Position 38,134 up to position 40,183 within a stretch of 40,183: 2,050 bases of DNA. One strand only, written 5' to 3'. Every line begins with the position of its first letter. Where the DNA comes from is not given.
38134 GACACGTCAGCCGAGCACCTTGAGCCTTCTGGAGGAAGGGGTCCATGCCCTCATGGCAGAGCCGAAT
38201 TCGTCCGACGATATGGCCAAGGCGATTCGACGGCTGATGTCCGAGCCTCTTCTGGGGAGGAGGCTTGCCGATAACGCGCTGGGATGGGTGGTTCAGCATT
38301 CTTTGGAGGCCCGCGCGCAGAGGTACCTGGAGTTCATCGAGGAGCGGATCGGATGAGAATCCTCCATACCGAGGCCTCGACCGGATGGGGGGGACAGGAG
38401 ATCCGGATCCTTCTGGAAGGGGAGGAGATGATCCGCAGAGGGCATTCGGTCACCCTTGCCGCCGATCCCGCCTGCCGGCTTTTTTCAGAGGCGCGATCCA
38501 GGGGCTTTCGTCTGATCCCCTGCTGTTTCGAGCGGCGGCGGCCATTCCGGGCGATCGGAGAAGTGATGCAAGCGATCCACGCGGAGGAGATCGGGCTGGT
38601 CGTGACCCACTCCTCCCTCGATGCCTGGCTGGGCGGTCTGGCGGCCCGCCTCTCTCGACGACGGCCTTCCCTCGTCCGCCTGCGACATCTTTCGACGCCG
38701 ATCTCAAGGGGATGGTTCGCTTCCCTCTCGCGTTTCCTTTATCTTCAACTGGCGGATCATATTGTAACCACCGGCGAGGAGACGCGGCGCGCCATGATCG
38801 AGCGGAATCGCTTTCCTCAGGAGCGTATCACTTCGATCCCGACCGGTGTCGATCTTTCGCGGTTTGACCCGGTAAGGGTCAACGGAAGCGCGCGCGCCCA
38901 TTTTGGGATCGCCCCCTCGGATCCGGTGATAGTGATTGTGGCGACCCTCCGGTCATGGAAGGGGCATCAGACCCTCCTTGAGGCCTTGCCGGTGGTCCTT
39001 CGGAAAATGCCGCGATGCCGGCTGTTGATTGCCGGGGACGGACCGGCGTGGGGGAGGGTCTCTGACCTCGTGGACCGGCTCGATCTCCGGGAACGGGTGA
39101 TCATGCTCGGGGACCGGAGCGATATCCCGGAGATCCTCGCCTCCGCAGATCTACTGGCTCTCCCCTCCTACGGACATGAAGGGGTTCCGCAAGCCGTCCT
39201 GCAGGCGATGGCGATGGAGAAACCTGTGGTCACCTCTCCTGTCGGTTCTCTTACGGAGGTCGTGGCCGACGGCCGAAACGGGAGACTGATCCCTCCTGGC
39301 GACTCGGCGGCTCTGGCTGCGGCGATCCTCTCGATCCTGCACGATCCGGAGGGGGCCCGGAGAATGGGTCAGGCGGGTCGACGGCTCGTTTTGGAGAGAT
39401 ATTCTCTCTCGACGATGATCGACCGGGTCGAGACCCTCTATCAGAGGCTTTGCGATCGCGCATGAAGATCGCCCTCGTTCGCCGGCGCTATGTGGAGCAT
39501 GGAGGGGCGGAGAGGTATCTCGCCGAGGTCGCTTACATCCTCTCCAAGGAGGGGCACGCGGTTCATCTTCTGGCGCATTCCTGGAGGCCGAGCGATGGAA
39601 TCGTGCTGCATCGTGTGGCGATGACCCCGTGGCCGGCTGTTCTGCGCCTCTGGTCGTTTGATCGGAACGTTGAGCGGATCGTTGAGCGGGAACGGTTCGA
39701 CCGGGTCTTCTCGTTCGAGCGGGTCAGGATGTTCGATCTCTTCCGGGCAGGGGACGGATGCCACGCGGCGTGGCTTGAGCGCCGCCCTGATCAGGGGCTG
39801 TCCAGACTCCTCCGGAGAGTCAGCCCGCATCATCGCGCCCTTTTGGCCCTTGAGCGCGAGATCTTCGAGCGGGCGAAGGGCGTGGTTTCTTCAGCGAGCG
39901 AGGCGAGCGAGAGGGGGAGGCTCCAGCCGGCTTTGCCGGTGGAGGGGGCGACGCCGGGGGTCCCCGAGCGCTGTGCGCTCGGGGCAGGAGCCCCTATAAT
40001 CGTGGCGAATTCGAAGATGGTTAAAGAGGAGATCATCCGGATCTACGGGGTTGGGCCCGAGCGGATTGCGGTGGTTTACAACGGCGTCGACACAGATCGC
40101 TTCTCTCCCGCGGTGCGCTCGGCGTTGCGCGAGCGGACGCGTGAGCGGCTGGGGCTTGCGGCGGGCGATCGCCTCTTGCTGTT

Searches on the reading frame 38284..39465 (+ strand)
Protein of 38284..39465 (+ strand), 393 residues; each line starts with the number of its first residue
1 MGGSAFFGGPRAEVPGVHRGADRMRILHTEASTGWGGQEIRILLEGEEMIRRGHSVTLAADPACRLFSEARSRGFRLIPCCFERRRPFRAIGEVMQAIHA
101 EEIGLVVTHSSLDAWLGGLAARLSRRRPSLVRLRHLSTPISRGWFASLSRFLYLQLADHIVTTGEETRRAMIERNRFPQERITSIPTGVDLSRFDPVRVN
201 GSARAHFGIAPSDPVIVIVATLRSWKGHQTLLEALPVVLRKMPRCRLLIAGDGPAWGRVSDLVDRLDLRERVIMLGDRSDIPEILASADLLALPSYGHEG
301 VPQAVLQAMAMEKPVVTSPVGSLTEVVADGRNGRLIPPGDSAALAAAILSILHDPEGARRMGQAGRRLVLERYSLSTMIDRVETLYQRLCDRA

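Call 8: search_protein_families(library=pfam, proteins=[window:38284-39465:+])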
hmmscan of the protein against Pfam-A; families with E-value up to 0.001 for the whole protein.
window:38284-39465:+ (393 aa): 5 families
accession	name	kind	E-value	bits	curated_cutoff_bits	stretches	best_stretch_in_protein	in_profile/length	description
PF00534.26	Glycos_transf_1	-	1.6e-37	129.1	26.4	1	204-367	6-171/172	Glycosyl transferases group 1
PF13692.12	Glyco_trans_1_4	-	1.4e-36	126.3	27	1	214-354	2-142/142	Glycosyl transferases group 1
PF13439.12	Glyco_transf_4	-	1.3e-21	77.8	28.5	1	35-193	1-170/170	Glycosyltransferase Family 4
PF13579.12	Glyco_trans_4_4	-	2.8e-13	50.9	29.7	1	36-188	1-158/158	Glycosyl transferase 4-like domain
PF13524.12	Glyco_trans_1_2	-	2e-07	31.5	25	1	240-381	10-141/144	Glycosyl transferase-like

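Call 63: find_encoding_contigs(protein=window:38284-39465:+, flank=10000, max_places=5)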
Protein window:38284-39465:+ (393 aa): no gene with exactly this product is on record in the collection.

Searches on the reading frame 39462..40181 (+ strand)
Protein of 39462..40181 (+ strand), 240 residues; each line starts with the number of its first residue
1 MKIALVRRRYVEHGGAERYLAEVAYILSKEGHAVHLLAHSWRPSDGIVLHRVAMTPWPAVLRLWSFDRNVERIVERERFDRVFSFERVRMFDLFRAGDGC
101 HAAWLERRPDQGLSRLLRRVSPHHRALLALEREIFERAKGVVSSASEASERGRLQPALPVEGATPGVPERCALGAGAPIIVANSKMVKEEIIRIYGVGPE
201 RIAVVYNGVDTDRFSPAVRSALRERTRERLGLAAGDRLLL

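Call 91: search_solved_structures(query=window:39462-40181:+, max_evalue=0.01, show_alignments=2)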
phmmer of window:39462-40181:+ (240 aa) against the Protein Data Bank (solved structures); distinct sequences matched with E-value up to 0.01: 6.
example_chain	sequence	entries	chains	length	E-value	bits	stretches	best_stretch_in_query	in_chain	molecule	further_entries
8b5q_A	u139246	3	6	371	5.2e-05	26.2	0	3-138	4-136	UDP-glucose:(Heptosyl) LPS alpha 1,3-glucosyltransferase WaaG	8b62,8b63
8b5s_B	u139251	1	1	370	5.3e-05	26.1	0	3-138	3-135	UDP-glucose:(Heptosyl) LPS alpha 1,3-glucosyltransferase WaaG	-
8b5s_A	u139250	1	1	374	5.4e-05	26.1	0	3-138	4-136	UDP-glucose:(Heptosyl) LPS alpha 1,3-glucosyltransferase WaaG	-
3c4q_A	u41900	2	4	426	0.00011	25.1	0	176-233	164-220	Predicted glycosyltransferases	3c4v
3c48_A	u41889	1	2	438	0.00012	25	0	176-233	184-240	Predicted glycosyltransferases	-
2iv7_A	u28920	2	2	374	0.0002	24.3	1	3-140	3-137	LIPOPOLYSACCHARIDE CORE BIOSYNTHESIS PROTEIN RFAG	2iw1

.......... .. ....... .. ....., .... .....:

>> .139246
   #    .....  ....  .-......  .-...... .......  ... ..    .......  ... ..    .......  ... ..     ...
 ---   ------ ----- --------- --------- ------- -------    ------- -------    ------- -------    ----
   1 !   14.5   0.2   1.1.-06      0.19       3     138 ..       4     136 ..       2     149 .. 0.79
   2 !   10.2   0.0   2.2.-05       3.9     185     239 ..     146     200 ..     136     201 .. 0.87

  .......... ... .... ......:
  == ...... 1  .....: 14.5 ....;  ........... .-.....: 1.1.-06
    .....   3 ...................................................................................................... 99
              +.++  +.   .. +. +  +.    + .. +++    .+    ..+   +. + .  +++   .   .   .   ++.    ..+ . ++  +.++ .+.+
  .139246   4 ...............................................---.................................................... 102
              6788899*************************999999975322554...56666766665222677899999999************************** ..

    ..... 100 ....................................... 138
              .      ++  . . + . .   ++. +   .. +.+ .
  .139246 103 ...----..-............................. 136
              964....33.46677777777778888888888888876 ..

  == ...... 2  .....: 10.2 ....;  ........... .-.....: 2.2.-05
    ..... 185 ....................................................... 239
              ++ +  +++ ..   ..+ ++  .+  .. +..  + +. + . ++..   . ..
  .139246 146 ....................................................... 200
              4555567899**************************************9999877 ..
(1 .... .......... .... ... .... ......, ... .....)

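Call 93: search_protein_families(library=pfam, proteins=[window:39462-40181:+], max_evalue=0.1)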
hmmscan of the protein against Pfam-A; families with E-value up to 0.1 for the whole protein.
seq(240 aa): 2 families
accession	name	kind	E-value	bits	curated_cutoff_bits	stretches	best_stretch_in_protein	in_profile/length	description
PF13439.12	Glyco_transf_4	-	9.5e-19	68.5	28.5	2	176-213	133-170/170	Glycosyltransferase Family 4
PF13579.12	Glyco_trans_4_4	-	6.1e-08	33.6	29.7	1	14-145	1-135/158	Glycosyl transferase 4-like domain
